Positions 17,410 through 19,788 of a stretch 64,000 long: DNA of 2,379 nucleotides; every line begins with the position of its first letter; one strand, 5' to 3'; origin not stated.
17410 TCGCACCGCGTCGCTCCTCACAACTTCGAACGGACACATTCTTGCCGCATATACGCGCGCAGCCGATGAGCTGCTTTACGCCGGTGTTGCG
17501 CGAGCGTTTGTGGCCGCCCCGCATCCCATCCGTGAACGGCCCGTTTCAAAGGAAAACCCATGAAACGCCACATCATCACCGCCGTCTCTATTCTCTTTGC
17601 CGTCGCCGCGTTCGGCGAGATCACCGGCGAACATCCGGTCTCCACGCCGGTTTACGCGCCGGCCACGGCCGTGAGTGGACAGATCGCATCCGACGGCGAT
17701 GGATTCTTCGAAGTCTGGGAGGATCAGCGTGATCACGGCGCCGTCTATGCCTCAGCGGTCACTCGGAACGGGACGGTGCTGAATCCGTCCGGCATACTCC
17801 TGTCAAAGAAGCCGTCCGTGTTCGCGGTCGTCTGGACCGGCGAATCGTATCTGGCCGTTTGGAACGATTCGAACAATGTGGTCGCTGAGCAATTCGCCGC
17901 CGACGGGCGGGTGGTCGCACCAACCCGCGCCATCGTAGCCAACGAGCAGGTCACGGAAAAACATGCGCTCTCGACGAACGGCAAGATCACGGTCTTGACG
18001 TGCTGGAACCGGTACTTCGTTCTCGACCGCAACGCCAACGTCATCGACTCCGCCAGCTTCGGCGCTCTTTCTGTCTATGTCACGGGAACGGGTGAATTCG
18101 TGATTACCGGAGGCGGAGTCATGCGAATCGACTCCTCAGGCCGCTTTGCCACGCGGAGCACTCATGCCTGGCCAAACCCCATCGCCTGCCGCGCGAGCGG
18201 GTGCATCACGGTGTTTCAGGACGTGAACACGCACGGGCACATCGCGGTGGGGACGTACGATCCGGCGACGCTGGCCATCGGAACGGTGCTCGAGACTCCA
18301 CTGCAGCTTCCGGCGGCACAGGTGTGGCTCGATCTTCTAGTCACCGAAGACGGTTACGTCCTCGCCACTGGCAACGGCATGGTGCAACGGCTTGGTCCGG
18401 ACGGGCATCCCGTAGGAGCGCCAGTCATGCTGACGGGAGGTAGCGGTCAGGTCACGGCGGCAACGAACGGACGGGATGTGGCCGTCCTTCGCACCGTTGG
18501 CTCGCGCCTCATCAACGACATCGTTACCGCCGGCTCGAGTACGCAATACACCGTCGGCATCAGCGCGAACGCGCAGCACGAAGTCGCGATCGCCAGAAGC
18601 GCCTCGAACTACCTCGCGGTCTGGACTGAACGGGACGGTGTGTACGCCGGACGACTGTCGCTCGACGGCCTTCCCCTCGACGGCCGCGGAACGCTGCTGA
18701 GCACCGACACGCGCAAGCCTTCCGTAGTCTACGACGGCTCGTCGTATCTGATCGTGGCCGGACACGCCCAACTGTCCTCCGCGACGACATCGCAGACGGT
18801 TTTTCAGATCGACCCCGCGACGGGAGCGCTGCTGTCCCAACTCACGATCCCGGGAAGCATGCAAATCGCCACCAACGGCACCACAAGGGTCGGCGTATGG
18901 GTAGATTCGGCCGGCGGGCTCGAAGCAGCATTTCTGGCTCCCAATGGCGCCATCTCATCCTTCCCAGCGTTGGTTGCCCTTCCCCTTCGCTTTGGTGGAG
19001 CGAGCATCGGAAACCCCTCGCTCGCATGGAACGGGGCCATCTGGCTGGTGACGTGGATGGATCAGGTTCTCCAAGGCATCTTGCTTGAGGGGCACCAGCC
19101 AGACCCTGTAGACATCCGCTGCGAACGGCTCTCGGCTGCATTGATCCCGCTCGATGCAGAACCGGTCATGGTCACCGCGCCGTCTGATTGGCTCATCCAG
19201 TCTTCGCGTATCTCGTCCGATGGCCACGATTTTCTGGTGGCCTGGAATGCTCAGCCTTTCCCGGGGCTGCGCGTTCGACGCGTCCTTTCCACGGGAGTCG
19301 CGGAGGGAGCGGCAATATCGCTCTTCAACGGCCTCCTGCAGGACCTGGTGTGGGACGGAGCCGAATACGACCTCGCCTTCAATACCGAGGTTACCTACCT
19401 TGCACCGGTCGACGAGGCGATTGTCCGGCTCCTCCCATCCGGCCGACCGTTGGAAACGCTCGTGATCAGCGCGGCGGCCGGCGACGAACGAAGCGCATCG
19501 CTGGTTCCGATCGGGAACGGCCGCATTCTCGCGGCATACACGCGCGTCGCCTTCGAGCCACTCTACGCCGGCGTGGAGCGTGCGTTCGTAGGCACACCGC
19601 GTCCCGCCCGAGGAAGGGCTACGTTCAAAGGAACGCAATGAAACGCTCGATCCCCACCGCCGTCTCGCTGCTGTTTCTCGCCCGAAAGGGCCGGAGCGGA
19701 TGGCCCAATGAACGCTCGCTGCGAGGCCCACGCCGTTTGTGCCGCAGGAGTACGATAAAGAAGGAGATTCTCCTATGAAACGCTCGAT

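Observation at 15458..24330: Tandem array of four paralogous large secreted repeat proteins plus a 5' gene fragment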

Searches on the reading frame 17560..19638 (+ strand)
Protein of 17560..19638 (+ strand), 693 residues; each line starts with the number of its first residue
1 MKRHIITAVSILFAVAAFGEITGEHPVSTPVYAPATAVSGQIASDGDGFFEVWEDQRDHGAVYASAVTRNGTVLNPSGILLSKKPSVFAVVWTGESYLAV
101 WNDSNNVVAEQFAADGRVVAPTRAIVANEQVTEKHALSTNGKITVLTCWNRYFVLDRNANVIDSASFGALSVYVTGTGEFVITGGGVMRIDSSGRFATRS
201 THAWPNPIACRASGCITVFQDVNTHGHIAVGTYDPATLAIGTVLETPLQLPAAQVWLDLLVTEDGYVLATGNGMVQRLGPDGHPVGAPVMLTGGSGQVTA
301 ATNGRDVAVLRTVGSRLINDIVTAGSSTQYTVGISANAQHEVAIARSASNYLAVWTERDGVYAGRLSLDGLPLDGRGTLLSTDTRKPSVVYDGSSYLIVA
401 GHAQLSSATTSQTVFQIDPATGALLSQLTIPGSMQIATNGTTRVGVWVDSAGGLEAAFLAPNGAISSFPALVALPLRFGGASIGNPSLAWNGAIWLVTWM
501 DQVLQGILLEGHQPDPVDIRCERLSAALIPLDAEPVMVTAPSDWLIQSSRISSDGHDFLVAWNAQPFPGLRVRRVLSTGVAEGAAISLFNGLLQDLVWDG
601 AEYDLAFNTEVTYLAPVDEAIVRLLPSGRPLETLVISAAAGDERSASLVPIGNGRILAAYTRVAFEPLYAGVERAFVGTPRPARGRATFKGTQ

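Call 7: search_protein_families(library=pfam, proteins=[window:17560-19638:+], max_evalue=1)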
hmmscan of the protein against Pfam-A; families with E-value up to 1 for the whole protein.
window:17560-19638:+ (693 aa): 2 families
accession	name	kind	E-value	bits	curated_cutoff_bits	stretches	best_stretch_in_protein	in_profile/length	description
PF11512.13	Atu4866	-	0.15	12.9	25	0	96-118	3-25/75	Agrobacterium tumefaciens protein Atu4866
PF06415.18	iPGM_N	-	0.27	11.1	27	1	111-160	66-113/217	BPG-independent PGAM N-terminus (iPGM_N)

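Call 8: search_protein_families(library=ncbifam, proteins=[window:17560-19638:+], max_evalue=1)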
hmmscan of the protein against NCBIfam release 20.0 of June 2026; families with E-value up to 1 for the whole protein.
window:17560-19638:+ (693 aa): 0 families

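Call 26: find_homologous_proteins(query=window:17560-19638:+, max_evalue=0.001)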
Query window:17560-19638:+ (693 aa): 46 proteins with E <= 0.001 among 8000 candidates.
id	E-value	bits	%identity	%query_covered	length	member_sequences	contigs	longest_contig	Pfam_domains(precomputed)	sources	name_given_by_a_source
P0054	0.0e+0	1539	100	100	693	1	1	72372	-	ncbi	-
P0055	1.8e-232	792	56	99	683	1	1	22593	-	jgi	jgi:hypothetical protein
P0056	3.2e-221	754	55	100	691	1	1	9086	-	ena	-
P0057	3.9e-220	751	55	100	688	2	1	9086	-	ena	-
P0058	4.3e-218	744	56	100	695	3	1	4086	-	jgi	jgi:hypothetical protein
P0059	1.4e-213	729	54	100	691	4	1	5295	-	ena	-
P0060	5.4e-209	714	53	99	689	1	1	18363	-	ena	-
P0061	8.7e-208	710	52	100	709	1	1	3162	-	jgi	jgi:hypothetical protein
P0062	4.6e-201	688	53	99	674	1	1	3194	-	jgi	jgi:hypothetical protein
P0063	3.5e-192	658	51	98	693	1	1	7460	-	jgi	jgi:hypothetical protein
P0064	6.4e-192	658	50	100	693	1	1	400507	-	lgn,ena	-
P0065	1.6e-188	646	48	99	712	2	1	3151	-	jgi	jgi:hypothetical protein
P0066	1.7e-187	643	49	99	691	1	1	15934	-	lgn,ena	-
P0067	4.1e-187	642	50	99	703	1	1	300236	-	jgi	jgi:hypothetical protein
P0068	1.8e-185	636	49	97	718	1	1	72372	-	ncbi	-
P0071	1.4e-174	600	47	99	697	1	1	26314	-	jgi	jgi:hypothetical protein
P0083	6.6e-40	155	23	80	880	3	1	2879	PF12396.15,PF13860.13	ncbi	-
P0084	1.8e-38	151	27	33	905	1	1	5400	PF12396.15,PF04616.21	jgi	jgi:hypothetical protein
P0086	4.3e-31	126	24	58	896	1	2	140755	PF18962.8,PF12396.15,PF13860.13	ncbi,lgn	-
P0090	4.9e-24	103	22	91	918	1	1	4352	PF12396.15,PF03793.25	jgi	jgi:PASTA domain-containing protein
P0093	1.2e-17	82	24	96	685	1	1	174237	-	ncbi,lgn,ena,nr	ncbi:MAG TPA: hypothetical protein VJZ76_17765 [Thermoanaerobaculia bacterium]|nr:hypothetical prote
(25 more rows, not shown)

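Call 27: search_protein_families(library=pfam, proteins=[P0083, P0086, P0084, P0090], max_evalue=0.01)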
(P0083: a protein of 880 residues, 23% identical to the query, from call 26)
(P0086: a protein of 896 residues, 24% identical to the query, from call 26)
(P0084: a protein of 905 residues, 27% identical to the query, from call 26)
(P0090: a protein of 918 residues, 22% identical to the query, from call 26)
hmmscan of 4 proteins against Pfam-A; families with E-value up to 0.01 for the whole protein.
P0083 (880 aa): 3 families
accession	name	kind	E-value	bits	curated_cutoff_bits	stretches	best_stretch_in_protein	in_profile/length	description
PF13860.13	FlgD_ig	-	7.6e-10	39.1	27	1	818-862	26-70/79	FlgD Ig-like domain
PF12396.14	DUF3659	-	9.1e-10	38.7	24.8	0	129-146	5-22/61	Protein of unknown function (DUF3659)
PF18962.6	Por_Secre_tail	-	0.00072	20.2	27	0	797-877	3-74/75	Secretion system C-terminal sorting domain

P0086 (896 aa): 4 families
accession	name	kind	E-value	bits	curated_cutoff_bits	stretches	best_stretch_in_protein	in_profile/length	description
PF12396.14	DUF3659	-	3e-13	49.9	24.8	0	419-436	5-22/61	Protein of unknown function (DUF3659)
PF13860.13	FlgD_ig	-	3.6e-08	33.7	27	1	815-877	7-69/79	FlgD Ig-like domain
PF18962.6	Por_Secre_tail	-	5.5e-06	27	27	1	809-893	1-74/75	Secretion system C-terminal sorting domain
PF17360.7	DUF5386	-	0.0033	17.8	27.3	0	332-361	15-44/170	Family of unknown function (DUF5386)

P0084 (905 aa): 3 families
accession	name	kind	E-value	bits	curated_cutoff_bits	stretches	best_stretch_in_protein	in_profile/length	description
PF12396.14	DUF3659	-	1.5e-07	31.6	24.8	0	595-611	5-21/61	Protein of unknown function (DUF3659)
PF04616.20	Glyco_hydro_43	-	6.4e-07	29.4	32.2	0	270-374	57-164/288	Glycosyl hydrolases family 43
PF03793.24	PASTA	-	3.2e-05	24.2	23.2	1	843-901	3-61/64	PASTA domain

P0090 (918 aa): 4 families
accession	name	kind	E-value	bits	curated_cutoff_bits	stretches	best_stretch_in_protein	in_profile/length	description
PF12396.14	DUF3659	-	1.2e-10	41.5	24.8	0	591-608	33-50/61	Protein of unknown function (DUF3659)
PF03793.24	PASTA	-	7.4e-06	26.3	23.2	1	856-916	3-63/64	PASTA domain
PF04616.20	Glyco_hydro_43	-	7.2e-05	22.7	32.2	0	128-223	123-223/288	Glycosyl hydrolases family 43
PF18318.6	Gln-synt_C-ter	-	0.0081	16.4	22.7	0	69-91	7-29/118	Glutamine synthetase C-terminal domain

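Call 32: find_encoding_contigs(protein=P0071, flank=10000, max_places=2)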
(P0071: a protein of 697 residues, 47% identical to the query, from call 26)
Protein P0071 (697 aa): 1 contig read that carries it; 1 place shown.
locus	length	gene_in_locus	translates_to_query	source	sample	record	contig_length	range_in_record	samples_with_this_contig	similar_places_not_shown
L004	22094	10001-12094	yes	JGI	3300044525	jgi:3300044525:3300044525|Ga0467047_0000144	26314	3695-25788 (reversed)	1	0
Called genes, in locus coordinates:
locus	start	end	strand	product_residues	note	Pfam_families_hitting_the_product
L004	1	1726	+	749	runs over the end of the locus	?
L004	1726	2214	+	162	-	PF07963:N_methyl (weak)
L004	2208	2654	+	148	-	PF07963:N_methyl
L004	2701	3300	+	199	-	-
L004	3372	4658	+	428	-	PF00675:Peptidase_M16, PF05193:Peptidase_M16_C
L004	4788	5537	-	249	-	PF13489:Methyltransf_23, PF13847:Methyltransf_31, PF08241:Methyltransf_11, PF08242:Methyltransf_12, PF13649:Methyltransf_25 (weak)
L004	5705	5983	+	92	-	-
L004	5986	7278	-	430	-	PF01471:PG_binding_1 (weak), PF03734:YkuD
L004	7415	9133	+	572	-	PF02463:SMC_N, PF13476:AAA_23 (faint), PF13304:AAA_21 (faint)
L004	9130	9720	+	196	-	PF01300:Sua5_yciO_yrdC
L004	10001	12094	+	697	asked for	-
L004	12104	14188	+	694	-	-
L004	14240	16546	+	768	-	-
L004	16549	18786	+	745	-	-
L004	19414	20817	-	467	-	PF03448:MgtE_N, PF00571:CBS, PF01769:MgtE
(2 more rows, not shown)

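Call 74: find_encoding_contigs(protein=P0093, flank=8000, max_places=1)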
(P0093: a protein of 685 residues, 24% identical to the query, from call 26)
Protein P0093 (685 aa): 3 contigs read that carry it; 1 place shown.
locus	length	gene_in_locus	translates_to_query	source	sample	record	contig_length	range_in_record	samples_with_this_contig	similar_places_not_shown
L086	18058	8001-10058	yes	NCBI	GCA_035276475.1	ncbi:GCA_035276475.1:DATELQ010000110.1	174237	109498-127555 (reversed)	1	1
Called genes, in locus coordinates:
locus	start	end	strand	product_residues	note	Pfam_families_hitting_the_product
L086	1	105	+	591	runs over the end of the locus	PF02776:TPP_enzyme_N, PF01855:POR_N (weak), PF00205:TPP_enzyme_M, PF02775:TPP_enzyme_C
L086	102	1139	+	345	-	PF02746:MR_MLE_N, PF13378:MR_MLE_C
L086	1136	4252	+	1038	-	PF01565:FAD_binding_4, PF02913:FAD-oxidase_C, PF13183:Fer4_8, PF13534:Fer4_17, PF02754:CCG (faint)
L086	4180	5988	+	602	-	PF19291:TREH_N, PF00723:Glyco_hydro_15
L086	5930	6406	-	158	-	PF07274:DUF1440 (faint)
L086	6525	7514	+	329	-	PF00106:adh_short, PF08659:KR, PF13561:adh_short_C2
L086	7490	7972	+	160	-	PF09990:DUF2231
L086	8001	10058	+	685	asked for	-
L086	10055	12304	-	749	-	PF00580:UvrD-helicase, PF01443:Viral_helicase1 (faint), PF13245:AAA_19, PF13604:AAA_30 (faint), PF13361:UvrD_C, PF13538:UvrD_C_2, PF21196:PcrA_UvrD_tudor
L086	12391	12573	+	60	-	PF02416:TatA_B_E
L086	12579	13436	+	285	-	PF01073:3Beta_HSD (faint), PF01370:Epimerase, PF04321:RmlD_sub_bind, PF16363:GDP_Man_Dehyd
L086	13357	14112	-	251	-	PF01479:S4, PF01728:FtsJ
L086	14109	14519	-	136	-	PF01850:PIN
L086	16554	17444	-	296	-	PF00348:polyprenyl_synt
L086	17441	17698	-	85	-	PF02609:Exonuc_VII_S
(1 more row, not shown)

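Call 75: predict_structure(alignment_id=A4)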
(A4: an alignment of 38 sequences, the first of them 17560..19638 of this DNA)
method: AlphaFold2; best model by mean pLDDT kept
length: 693 residues; sequences in the alignment: 38
mean_pLDDT: 88.6   pTM: 0.84
mean pLDDT of the five models: 88.6, 87.6, 87.5, 87.1, 86.4
residues with pLDDT >= 90: 474; 70-90: 146; 50-70: 52; < 50: 21
segments of 3 or more residues with pLDDT < 50: 14-16, 405-407, 506-513, 687-693
pLDDT, mean of each block of 10 residues (from residue 1): 61 56 91 88 97 91 94 91 91 97 92 96 94 93 95 96 93 96 95 96 94 94 81 95 86 82 95 93 92 91 95 90 90 87 95 95 96 95 92 95 60 95 95 90 93 94 95 80 90 97 57 65 98 93 82 98 83 96 91 94 91 65 95 81 81 93 87 92 61 36
secondary structure, 60 per line:
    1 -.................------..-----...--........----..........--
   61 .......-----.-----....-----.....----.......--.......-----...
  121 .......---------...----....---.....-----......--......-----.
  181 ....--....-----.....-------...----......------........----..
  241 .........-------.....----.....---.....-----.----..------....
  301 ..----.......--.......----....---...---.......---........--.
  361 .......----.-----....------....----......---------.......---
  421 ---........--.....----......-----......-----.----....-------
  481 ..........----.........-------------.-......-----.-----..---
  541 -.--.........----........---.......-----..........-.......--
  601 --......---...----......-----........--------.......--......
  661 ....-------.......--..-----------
elements in order (helices of 4 or more, strands of 3 or more residues): H2-18 E32-34 E37-44 E49-55 E61-67 E79-82 E88-92 E97-103 E106-112 E118-127 E137-139 E144-147 E151-155 E161-166 E169-174 E180-184 E187-190 E196-200 E208-210 E215-220 E227-234 E239-249 E257-261 E266-270 E274-278 E297-302 E307-313 E316-322 E327-330 E334-336 E340-346 E350-357 E360-367 E378-381 E388-391 E396-401 E411-417 E424-431 E434-438 E443-448 E454-459 E470-473 E481-490 E495-503 E519-524 E545-553 E558-565 E569-575 E581-590 E592-598 E603-608 E619-624 E630-637 E646-652 E655-664 E672-678

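Call 79: search_protein_families(library=phrogs, proteins=[window:17560-19638:+], max_evalue=0.01)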
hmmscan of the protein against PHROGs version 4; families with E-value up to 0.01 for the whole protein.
window:17560-19638:+ (693 aa): 0 families

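Call 80: search_protein_families(library=padloc, proteins=[window:17560-19638:+], max_evalue=0.01)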
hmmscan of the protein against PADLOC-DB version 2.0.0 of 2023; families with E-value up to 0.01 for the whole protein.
window:17560-19638:+ (693 aa): 0 families
